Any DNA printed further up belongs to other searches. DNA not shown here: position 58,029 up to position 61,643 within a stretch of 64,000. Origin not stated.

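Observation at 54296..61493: Two divergently transcribed giant (1216 and 1104 aa) uncharacterised secreted/membrane proteins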

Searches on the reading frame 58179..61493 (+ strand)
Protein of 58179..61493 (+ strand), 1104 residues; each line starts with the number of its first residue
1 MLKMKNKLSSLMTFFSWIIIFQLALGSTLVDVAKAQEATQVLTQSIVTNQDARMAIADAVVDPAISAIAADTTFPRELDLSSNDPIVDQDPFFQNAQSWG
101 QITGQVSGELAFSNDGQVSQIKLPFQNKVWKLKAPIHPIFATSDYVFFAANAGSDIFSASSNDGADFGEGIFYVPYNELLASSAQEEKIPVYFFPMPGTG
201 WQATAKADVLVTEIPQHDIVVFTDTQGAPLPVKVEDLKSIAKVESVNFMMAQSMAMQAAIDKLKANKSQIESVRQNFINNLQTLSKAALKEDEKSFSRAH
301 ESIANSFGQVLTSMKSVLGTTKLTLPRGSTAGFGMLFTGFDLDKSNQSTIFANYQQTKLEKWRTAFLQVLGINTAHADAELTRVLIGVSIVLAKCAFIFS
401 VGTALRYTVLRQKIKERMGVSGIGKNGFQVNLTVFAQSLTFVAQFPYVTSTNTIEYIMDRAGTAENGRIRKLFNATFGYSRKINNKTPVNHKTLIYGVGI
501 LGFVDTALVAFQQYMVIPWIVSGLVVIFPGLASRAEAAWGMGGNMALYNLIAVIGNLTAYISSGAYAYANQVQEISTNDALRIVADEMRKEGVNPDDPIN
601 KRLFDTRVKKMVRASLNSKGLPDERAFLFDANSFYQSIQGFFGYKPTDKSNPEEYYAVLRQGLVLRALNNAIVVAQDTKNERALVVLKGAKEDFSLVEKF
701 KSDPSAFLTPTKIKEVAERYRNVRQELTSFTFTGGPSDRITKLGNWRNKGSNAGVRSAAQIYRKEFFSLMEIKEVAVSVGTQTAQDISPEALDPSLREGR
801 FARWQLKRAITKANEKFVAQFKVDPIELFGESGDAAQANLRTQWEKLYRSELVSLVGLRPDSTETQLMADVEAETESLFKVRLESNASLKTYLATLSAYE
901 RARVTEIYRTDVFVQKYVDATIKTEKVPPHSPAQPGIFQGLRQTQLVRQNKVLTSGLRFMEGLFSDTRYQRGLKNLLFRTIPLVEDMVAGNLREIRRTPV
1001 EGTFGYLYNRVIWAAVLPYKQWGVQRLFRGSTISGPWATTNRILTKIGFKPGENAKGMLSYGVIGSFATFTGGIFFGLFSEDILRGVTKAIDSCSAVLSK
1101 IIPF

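Call 6: search_protein_families(library=pfam, proteins=[window:58179-61493:+], max_evalue=1)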
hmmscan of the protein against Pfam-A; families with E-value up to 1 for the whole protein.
window:58179-61493:+ (1104 aa): 2 families
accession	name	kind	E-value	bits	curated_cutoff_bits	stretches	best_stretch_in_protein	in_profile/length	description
PF01025.24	GrpE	-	0.074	13.2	25.8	1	252-360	12-114/165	GrpE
PF24647.1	Phage_blade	-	0.16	12.5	27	0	884-910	30-56/60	Phage blade protein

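Call 7: search_protein_families(library=ncbifam, proteins=[window:58179-61493:+], max_evalue=1)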
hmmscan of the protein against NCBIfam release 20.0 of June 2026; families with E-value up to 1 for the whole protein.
window:58179-61493:+ (1104 aa): 2 families
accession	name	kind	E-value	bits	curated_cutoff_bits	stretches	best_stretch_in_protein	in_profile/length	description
NF041737.1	choice_anch_S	equivalog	0.016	14.9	70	1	389-475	19-105/256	choice-of-anchor S family protein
NF000596.1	PRK00015.1-4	equivalog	0.098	12.5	251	1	241-300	66-124/186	ribonuclease HII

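Call 14: find_homologous_proteins(query=window:58179-61493:+)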
Query window:58179-61493:+ (1104 aa): 3 proteins with E <= 0.001 among 8000 candidates.
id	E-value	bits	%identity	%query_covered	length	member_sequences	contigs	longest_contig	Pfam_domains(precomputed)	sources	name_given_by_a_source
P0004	0.0e+0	2450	100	100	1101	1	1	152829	-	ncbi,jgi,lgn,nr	ncbi:MAG: hypothetical protein SGI74_00875 [Oligoflexia bacterium]|nr:hypothetical protein [Oligofle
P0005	4.5e-192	659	35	100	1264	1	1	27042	-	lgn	-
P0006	1.8e-100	355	27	98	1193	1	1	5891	-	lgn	-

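Call 17: find_encoding_contigs(protein=P0005, flank=10000)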
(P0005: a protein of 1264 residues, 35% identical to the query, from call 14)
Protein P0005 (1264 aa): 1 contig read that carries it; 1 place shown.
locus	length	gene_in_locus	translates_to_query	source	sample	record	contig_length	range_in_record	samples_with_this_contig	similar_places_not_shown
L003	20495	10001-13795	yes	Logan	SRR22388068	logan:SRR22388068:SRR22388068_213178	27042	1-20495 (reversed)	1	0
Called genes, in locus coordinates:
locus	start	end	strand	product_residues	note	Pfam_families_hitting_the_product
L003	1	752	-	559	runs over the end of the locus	PF03023:MurJ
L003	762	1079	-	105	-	-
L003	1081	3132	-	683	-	PF02222:ATP-grasp (weak), PF02786:CPSase_L_D2, PF02785:Biotin_carb_C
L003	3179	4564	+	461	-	PF09243:Rsm22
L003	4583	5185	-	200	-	-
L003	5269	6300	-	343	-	PF01551:Peptidase_M23 (weak)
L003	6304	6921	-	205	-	-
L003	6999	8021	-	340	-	-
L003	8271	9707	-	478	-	PF01071:GARS_A (weak), PF02655:ATP-grasp_3 (weak), PF13535:ATP-grasp_4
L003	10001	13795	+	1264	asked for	-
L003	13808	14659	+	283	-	PF03588:Leu_Phe_trans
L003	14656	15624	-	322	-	PF02661:Fic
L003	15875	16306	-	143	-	-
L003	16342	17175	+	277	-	-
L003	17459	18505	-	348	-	PF04773:FecR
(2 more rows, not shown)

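Call 18: find_encoding_contigs(protein=P0006, flank=10000)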
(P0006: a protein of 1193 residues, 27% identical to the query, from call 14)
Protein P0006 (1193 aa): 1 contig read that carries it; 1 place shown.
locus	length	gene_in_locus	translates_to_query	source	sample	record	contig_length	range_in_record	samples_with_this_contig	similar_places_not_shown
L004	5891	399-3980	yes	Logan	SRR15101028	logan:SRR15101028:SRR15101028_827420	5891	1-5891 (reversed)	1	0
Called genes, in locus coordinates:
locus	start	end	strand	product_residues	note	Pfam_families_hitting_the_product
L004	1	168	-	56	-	?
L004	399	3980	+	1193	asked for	-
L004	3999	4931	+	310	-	PF01073:3Beta_HSD (faint), PF01370:Epimerase, PF07993:NAD_binding_4 (faint), PF08659:KR (faint), PF13460:NAD_binding_10, PF16363:GDP_Man_Dehyd (faint), PF08338:DUF1731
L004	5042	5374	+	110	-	-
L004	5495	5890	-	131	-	?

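Call 24: find_homologous_proteins(query=A2, max_evalue=0.01)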
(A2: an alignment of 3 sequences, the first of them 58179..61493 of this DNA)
Query A2 (3 sequences) (1104 aa, profile of the alignment): 3 proteins with E <= 0.01 among 8000 candidates.
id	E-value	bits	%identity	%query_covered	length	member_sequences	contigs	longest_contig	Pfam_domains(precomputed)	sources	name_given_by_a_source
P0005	0.0e+0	2062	35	100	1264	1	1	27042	-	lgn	-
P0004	0.0e+0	1878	100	100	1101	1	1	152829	-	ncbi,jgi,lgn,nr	ncbi:MAG: hypothetical protein SGI74_00875 [Oligoflexia bacterium]|nr:hypothetical protein [Oligofle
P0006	0.0e+0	1848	27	98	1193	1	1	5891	-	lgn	-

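Call 29: search_solved_structures(query=A2, max_evalue=10)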
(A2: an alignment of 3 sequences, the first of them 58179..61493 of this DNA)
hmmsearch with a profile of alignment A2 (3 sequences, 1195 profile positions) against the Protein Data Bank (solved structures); distinct sequences matched with E-value up to 10: 4.
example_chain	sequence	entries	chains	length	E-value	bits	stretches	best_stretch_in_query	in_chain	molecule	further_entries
5l43_A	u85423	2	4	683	0.33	11.6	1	621-700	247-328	K-26 dipeptidyl carboxypeptidase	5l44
5iws_A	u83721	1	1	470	0.8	10.3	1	1118-1177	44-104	Protein-N(Pi)-phosphohistidine-sugar phosphotransferase (Enzyme II of the phosphotransfera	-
6bvg_A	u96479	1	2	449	1.1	9.9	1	1118-1177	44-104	Protein-N(Pi)-phosphohistidine-sugar phosphotransferase (Enzyme II of the phosphotransfera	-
28op_U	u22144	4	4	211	1.6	9.3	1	851-926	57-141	Centromere protein U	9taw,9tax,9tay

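Call 32: search_protein_families(library=padloc, proteins=[window:58179-61493:+], max_evalue=1)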
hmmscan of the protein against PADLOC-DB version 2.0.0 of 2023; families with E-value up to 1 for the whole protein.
window:58179-61493:+ (1104 aa): 0 families

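Call 33: search_protein_families(library=phrogs, proteins=[window:58179-61493:+], max_evalue=1)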
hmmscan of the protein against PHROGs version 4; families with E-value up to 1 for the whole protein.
window:58179-61493:+ (1104 aa): 2 families
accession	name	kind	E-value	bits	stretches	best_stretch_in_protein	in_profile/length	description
phrog_34415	-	unknown function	0.0046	17.3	1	678-722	61-102/270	-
phrog_8785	-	unknown function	0.34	12.2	0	454-506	28-77/80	-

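Call 37: find_related_loci(query=A2, collection=genome_contigs, flank=8000)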
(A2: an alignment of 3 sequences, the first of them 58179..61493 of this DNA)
Query A2 (1104 aa) in genome_contigs; peptide patterns used: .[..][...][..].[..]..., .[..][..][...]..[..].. (x = any residue, [..] = any of these).
75 stretches matched a pattern; 2 encode a relative of the query (tblastn E <= 1e-3); 2 distinct loci.
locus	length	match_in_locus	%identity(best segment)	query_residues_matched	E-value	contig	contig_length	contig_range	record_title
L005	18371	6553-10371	25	5-1096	3e-32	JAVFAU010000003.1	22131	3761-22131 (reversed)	MAG: Bdellovibrionales bacterium isolate BF4_99 NODE_7046_length_22131_cov_2.472323_Biofilm4, whole genome shotgun seque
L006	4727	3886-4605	33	33-272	6e-32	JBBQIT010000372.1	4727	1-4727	MAG: Bdellovibrionota bacterium isolate Co_metawrap_796 Cmw_796_k141_18400328_length_4727_cov_7.0000, whole genome shotg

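Call 51: find_related_loci(query=A4, collection=metagenome_contigs, flank=6000)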
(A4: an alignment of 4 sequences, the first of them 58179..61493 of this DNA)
Query A4 (1104 aa) in metagenome_contigs; peptide patterns used: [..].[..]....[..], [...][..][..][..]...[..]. (x = any residue, [..] = any of these).
599 stretches matched a pattern (row limit reached: there are more); 6 encode a relative of the query (tblastn E <= 1e-3); 6 distinct loci.
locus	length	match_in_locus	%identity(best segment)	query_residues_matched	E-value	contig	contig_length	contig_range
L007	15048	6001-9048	26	75-1099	3e-85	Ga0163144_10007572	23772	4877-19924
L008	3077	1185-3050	27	75-751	1e-54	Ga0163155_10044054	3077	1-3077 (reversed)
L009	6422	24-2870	25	170-1102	2e-51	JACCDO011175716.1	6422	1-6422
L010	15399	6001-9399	21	80-1101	1e-30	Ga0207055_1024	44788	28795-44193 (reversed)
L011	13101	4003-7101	27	71-1082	1e-61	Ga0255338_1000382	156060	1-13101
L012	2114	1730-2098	29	59-172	3e-10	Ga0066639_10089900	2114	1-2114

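Call 74: predict_structure(alignment_id=A2)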
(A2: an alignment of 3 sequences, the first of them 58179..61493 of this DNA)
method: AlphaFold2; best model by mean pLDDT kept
length: 1104 residues; sequences in the alignment: 3
mean_pLDDT: 34.8   pTM: 0.25
mean pLDDT of the five models: 34.8, 34.7, 33.5, 33.1, 31.3
residues with pLDDT >= 90: 0; 70-90: 93; 50-70: 60; < 50: 951
segments of 3 or more residues with pLDDT < 50: 1-119, 123-574, 615-684, 689-805, 856-858, 860-863, 922-1104
pLDDT, mean of each block of 10 residues (from residue 1): 26 26 23 20 21 23 24 25 28 32 36 43 47 39 37 28 27 41 36 29 24 28 31 25 23 26 33 41 37 39 38 31 23 21 21 24 28 27 28 28 26 27 25 23 23 27 28 30 25 25 26 26 25 25 24 24 27 53 81 77 77 49 25 25 28 30 35 41 47 40 33 30 27 28 33 32 29 23 24 33 51 78 74 62 81 56 58 77 65 70 75 64 40 35 32 33 29 25 25 23 23 21 22 25 30 28 28 24 28 29 25
secondary structure, 60 per line:
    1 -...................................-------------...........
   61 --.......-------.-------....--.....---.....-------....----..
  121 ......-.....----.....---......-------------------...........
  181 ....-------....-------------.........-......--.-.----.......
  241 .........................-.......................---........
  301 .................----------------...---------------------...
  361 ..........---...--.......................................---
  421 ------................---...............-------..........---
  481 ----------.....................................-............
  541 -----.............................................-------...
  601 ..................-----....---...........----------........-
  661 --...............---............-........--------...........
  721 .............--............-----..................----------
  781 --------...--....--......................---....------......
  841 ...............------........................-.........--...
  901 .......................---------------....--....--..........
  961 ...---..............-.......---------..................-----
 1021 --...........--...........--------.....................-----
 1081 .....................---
elements in order (helices of 4 or more, strands of 3 or more residues): H2-36 H50-60 H63-69 H85-88 H91-95 E99-103 E111-114 E119-123 E128-132 E137-141 E145-150 E170-175 H176-184 E192-195 E209-214 E219-224 H234-265 H267-289 H293-317 H358-370 H379-417 H427-442 H446-460 H468-477 H491-527 H529-540 H546-590 H598-618 H624-627 H631-641 H652-659 H663-677 H681-692 H694-701 H710-733 H736-747 H753-770 H794-797 H800-821 H825-828 H835-855 H862-885 H887-895 H898-923 H939-942 H945-948 H951-963 H967-980 H982-988 H998-1015 H1023-1033 H1036-1046 H1055-1075 H1081-1101

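Call 114: search_protein_families(library=pfam, proteins=[L005:5006-6448:-, L005:10630-11832:-, L007:4252-5157:+, L007:9411-11015:+, L010:3298-5292:+, L010:9401-10246:-, L011:1826-3172:+, L011:7343-8236:+, L011:8240-9481:+, L007:3279-4295:-], max_evalue=0.0001)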
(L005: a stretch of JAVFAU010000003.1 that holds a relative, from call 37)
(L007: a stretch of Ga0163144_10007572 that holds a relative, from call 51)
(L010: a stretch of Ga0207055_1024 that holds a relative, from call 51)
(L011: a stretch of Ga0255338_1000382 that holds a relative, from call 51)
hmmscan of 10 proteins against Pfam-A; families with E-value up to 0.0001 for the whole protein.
L005:5006-6448:- (481 aa): 2 families
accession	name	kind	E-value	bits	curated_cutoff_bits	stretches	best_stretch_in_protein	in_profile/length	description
PF13336.12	AcetylCoA_hyd_C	-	3.2e-62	209.5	23.7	1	321-473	1-154/154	Acetyl-CoA hydrolase/transferase C-terminal domain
PF02550.21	AcetylCoA_hydro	-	7.5e-18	65.7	24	1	64-230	23-191/198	Acetyl-CoA hydrolase/transferase N-terminal domain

L005:10630-11832:- (401 aa): 0 families

L007:4252-5157:+ (302 aa): 2 families
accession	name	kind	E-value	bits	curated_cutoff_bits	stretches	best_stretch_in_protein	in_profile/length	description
PF00288.32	GHMP_kinases_N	-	2.6e-13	50.4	22.3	1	81-157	1-86/87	GHMP kinases N terminal domain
PF08544.19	GHMP_kinases_C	-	2.3e-10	41.2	21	1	230-288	23-83/85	GHMP kinases C terminal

L007:9411-11015:+ (535 aa): 1 family
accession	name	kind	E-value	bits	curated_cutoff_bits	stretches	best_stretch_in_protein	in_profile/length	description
PF11074.14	DUF2779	-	1.3e-38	132.6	23.3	1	327-453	1-126/126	Domain of unknown function(DUF2779)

L010:3298-5292:+ (665 aa): 0 families

L010:9401-10246:- (282 aa): 1 family
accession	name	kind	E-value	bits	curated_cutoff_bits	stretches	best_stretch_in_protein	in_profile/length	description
PF13640.12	2OG-FeII_Oxy_3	-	4.1e-08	34.5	27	1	105-189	2-97/98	2OG-Fe(II) oxygenase superfamily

L011:1826-3172:+ (449 aa): 0 families

L011:7343-8236:+ (298 aa): 0 families

L011:8240-9481:+ (414 aa): 0 families

L007:3279-4295:- (339 aa): 1 family
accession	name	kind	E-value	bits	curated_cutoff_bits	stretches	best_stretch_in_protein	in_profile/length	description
PF01207.24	Dus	-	1.1e-73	248.6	20.4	1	24-313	3-294/311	Dihydrouridine synthase (Dus)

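Call 119: find_encoding_contigs(protein=P0004, flank=10000, max_places=3)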
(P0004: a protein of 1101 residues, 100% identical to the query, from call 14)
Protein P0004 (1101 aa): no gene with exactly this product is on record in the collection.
